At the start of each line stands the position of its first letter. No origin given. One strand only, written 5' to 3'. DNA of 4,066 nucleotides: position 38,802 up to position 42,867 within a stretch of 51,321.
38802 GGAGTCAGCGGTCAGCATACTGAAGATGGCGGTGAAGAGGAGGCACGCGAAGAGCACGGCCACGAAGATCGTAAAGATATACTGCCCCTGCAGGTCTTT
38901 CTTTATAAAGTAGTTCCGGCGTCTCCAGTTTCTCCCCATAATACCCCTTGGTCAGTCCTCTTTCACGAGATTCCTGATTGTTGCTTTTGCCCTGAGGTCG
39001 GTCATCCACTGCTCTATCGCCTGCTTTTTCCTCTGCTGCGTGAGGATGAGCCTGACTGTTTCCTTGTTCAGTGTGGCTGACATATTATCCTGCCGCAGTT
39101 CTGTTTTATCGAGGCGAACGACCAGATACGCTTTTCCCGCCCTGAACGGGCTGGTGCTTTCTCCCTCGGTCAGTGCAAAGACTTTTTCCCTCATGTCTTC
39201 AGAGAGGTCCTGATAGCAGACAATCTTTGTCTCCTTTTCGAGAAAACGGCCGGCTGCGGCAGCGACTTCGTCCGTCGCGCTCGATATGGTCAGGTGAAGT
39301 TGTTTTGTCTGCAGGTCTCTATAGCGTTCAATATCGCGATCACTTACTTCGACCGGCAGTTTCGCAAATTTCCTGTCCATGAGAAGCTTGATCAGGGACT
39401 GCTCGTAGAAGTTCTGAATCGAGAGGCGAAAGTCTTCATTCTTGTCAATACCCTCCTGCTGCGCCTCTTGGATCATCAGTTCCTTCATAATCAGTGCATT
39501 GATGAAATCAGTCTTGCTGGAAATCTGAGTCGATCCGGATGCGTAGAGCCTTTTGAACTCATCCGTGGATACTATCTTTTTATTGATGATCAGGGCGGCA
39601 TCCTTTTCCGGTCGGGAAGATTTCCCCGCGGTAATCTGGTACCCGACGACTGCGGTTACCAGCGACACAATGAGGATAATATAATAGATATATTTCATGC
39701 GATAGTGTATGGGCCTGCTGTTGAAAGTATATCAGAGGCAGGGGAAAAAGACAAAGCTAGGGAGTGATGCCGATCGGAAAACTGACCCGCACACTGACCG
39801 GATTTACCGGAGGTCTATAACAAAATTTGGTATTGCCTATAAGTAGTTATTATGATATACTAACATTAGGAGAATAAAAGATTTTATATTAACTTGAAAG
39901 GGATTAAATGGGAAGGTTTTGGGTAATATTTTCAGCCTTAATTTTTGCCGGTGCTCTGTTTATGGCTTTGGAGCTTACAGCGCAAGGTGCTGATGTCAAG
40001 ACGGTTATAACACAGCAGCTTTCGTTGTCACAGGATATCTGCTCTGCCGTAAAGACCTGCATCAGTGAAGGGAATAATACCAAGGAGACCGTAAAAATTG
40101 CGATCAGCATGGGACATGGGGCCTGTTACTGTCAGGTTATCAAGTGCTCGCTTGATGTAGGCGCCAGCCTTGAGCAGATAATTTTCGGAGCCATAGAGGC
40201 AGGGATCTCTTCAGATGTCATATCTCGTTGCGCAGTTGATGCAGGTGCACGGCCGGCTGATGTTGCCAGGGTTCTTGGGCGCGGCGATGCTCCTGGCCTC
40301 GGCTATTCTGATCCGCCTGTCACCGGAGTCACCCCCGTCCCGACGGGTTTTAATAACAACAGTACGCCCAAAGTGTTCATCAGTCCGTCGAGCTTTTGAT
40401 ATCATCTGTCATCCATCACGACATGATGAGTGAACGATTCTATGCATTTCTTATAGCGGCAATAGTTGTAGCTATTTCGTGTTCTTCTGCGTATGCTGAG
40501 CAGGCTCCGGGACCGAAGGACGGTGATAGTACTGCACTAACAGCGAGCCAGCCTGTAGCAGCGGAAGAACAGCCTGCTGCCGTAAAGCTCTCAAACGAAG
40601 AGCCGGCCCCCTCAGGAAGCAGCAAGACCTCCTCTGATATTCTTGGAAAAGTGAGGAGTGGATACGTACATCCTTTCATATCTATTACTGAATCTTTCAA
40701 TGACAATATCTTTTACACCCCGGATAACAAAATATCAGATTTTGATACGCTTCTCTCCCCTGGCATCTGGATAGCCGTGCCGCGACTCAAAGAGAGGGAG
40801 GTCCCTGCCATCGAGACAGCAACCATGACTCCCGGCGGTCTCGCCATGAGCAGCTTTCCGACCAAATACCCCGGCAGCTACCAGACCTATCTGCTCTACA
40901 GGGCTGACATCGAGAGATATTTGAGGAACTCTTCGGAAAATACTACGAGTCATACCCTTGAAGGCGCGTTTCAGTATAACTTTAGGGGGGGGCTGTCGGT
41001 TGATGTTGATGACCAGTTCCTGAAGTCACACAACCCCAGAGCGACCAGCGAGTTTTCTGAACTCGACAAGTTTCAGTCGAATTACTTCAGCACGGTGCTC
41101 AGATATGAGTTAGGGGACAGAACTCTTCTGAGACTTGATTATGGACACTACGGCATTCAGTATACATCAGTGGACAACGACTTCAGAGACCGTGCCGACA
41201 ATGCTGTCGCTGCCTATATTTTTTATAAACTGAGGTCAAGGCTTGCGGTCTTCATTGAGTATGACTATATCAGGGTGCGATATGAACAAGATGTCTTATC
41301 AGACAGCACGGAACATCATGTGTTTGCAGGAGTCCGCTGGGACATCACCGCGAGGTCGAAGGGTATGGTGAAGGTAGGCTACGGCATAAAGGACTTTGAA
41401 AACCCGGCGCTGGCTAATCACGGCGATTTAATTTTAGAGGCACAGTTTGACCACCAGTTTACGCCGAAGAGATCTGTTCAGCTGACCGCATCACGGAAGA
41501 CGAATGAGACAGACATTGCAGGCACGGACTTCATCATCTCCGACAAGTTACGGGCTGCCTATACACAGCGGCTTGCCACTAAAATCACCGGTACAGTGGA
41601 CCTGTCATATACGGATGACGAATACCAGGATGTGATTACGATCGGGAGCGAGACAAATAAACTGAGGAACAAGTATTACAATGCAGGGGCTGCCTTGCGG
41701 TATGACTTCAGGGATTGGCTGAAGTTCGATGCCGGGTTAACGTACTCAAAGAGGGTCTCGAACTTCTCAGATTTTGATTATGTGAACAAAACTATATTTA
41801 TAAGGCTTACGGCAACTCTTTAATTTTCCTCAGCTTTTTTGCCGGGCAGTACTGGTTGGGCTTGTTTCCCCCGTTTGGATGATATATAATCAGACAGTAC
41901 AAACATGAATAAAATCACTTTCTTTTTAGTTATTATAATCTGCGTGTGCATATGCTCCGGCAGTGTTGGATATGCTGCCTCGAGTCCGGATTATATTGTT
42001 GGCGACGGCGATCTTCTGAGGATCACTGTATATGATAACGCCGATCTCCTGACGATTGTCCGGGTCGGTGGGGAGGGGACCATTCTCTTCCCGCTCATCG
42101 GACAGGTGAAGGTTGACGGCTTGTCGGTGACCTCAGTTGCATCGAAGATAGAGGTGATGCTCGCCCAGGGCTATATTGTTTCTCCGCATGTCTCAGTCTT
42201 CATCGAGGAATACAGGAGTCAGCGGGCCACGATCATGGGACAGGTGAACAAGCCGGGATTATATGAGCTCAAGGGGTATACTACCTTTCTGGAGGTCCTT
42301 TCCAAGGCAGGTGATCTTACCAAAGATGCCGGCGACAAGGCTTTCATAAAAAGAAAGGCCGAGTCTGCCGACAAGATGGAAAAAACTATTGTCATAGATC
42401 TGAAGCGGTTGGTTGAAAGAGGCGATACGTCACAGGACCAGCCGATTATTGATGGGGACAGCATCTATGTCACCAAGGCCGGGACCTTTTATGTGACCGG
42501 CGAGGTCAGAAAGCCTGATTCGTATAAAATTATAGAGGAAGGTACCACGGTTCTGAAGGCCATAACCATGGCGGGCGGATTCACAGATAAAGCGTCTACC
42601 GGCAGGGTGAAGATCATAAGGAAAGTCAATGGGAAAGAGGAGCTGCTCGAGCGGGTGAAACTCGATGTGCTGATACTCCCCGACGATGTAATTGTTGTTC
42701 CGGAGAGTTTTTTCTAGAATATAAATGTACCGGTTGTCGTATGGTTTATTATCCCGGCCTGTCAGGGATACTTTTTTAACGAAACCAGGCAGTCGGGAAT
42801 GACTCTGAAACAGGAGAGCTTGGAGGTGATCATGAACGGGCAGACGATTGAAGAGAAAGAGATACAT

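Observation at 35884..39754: Uncharacterised four-gene envelope operon (chaperone, HAMP protein, HExxH protein, MsbA/PglK-type ABC exporter) back-to-back with the export genes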

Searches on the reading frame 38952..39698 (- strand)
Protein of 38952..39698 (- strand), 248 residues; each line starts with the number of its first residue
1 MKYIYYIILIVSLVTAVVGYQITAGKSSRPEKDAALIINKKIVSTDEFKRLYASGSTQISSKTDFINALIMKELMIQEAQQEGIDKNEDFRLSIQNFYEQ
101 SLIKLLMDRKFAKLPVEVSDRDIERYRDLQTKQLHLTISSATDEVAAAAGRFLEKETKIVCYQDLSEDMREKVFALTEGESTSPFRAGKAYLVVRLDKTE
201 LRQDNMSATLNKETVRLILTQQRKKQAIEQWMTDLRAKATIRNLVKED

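Call 3: search_protein_families(library=pfam, proteins=[window:38952-39698:-], max_evalue=0.1)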
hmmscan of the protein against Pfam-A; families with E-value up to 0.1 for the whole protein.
window:38952-39698:- (248 aa): 1 family
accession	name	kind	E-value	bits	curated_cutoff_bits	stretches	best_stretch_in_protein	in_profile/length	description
PF13145.12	Rotamase_2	-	6.2e-07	30.7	27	1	94-199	6-108/121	PPIC-type PPIASE domain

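Call 4: search_protein_families(library=ncbifam, proteins=[window:38952-39698:-], max_evalue=0.1)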
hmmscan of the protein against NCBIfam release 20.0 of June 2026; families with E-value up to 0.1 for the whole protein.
window:38952-39698:- (248 aa): 2 families
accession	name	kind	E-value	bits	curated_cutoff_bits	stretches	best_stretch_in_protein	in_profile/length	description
TIGR02925.1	cis_trans_EpsD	equivalog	0.0084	15.7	108.9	1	31-127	25-126/232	EpsD family peptidyl-prolyl cis-trans isomerase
NF006629.0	PRK09198.1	equivalog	0.014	14.1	405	1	61-147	43-127/465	nicotinate phosphoribosyltransferase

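Call 77: search_solved_structures(query=window:38952-39698:-, max_evalue=1)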
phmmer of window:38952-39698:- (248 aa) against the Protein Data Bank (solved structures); distinct sequences matched with E-value up to 1: 1.
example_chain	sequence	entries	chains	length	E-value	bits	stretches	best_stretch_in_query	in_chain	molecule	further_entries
2pv3_A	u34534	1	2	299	0.046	16.7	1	174-243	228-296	Chaperone surA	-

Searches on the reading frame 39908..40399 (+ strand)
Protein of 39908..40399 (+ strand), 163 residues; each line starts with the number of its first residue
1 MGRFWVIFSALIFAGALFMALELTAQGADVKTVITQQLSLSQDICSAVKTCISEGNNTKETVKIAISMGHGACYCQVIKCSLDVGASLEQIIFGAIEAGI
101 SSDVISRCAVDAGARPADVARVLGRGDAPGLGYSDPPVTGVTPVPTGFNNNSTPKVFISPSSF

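Call 3: search_protein_families(library=pfam, proteins=[window:39908-40399:+], max_evalue=0.1)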
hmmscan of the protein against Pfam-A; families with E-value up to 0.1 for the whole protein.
window:39908-40399:+ (163 aa): 0 families

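Call 4: search_protein_families(library=ncbifam, proteins=[window:39908-40399:+], max_evalue=0.1)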
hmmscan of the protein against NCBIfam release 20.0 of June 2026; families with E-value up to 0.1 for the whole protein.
window:39908-40399:+ (163 aa): 0 families

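Call 76: search_solved_structures(query=A3, max_evalue=5)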
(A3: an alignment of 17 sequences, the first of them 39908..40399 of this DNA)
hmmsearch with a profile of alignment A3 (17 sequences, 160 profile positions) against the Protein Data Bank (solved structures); distinct sequences matched with E-value up to 5: 1.
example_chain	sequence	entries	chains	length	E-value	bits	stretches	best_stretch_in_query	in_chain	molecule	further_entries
37fc_A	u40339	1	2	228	0.77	12.5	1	94-136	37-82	Cytidylate kinase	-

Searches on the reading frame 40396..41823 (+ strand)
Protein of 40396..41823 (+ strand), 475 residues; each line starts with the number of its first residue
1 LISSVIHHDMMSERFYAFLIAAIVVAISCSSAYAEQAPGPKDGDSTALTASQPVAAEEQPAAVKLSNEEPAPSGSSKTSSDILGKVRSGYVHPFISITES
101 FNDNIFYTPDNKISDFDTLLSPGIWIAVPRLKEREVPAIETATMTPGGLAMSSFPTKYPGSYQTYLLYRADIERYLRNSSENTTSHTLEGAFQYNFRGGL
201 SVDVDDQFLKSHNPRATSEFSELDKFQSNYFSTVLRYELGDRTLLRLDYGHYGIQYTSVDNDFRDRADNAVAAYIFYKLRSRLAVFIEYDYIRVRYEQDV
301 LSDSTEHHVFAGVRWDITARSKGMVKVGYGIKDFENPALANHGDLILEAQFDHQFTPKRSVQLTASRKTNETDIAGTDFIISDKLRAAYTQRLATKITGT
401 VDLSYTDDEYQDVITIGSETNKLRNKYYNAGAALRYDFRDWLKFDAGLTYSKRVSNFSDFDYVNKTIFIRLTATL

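Call 3: search_protein_families(library=pfam, proteins=[window:40396-41823:+], max_evalue=0.1)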
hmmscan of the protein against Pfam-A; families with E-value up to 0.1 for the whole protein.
window:40396-41823:+ (475 aa): 2 families
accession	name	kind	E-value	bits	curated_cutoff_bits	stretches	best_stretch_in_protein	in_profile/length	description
PF10082.15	BBP2_2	-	2e-24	86.6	23.7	1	245-473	150-376/378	Putative beta-barrel porin 2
PF13557.12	Phenol_MetA_deg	-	0.079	13.4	22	0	340-458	114-233/242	Putative MetA-pathway of phenol degradation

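Call 4: search_protein_families(library=ncbifam, proteins=[window:40396-41823:+], max_evalue=0.1)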
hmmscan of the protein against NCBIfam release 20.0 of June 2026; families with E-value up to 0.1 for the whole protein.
window:40396-41823:+ (475 aa): 2 families
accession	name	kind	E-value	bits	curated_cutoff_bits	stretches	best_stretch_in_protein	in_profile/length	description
TIGR03014.2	EpsL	equivalog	2.2e-12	46.7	275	1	236-473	140-383/385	XrtB/PEP-CTERM-associated polysaccharide biosynthesis outer membrane protein EpsL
TIGR03016.1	pepcterm_hypo_1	hypoth_equivalog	6.1e-07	28.8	90.85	1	367-473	376-475/477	TIGR03016 family PEP-CTERM system-associated outer membrane protein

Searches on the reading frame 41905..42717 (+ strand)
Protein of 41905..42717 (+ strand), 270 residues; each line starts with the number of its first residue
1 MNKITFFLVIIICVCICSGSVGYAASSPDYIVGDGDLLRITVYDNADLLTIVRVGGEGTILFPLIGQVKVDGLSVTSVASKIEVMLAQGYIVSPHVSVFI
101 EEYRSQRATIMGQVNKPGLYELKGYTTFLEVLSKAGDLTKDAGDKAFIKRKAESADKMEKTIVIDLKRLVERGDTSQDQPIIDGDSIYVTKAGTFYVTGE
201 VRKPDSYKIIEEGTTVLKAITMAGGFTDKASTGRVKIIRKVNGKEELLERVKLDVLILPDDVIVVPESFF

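Call 3: search_protein_families(library=pfam, proteins=[window:41905-42717:+], max_evalue=0.1)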
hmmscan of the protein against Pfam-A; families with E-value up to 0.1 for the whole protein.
window:41905-42717:+ (270 aa): 3 families
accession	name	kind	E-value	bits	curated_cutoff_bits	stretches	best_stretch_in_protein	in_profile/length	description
PF10531.15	SLBB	-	9.9e-25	86.6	27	2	195-244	2-50/55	SLBB domain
PF02563.21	Poly_export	-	1.7e-19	70.2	28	1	25-100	2-76/77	Polysaccharide biosynthesis/export protein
PF22461.2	SLBB_2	-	6.6e-19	68.2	27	2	195-251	3-58/79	SLBB domain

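Call 4: search_protein_families(library=ncbifam, proteins=[window:41905-42717:+], max_evalue=0.1)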
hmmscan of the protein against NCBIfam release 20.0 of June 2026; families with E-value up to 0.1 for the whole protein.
window:41905-42717:+ (270 aa): 6 families
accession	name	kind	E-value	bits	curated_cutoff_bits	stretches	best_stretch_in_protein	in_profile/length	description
TIGR03028.1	EpsE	equivalog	1.3e-51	175.3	262.65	1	29-270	1-239/239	polysaccharide export protein EpsE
TIGR03027.2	pepcterm_export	equivalog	2.6e-34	118.3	180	2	29-191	2-166/169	XrtA/PEP-CTERM system exopolysaccharide export protein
NF011658.0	PRK15078.1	subfamily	4.6e-30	104.6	333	1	29-247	84-310/380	polysaccharide export protein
NF041843.1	EpsY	equivalog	1.8e-26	92.7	320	2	27-165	50-186/211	exopolysaccharide export protein EpsY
NF011722.0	PRK15175.1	equivalog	0.012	14.4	456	1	38-124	92-175/355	Vi polysaccharide ABC transporter protein VexA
TIGR01959.1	nuoF_fam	equivalog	0.034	12.6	558.65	0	109-147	238-277/410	NADH-quinone oxidoreductase subunit NuoF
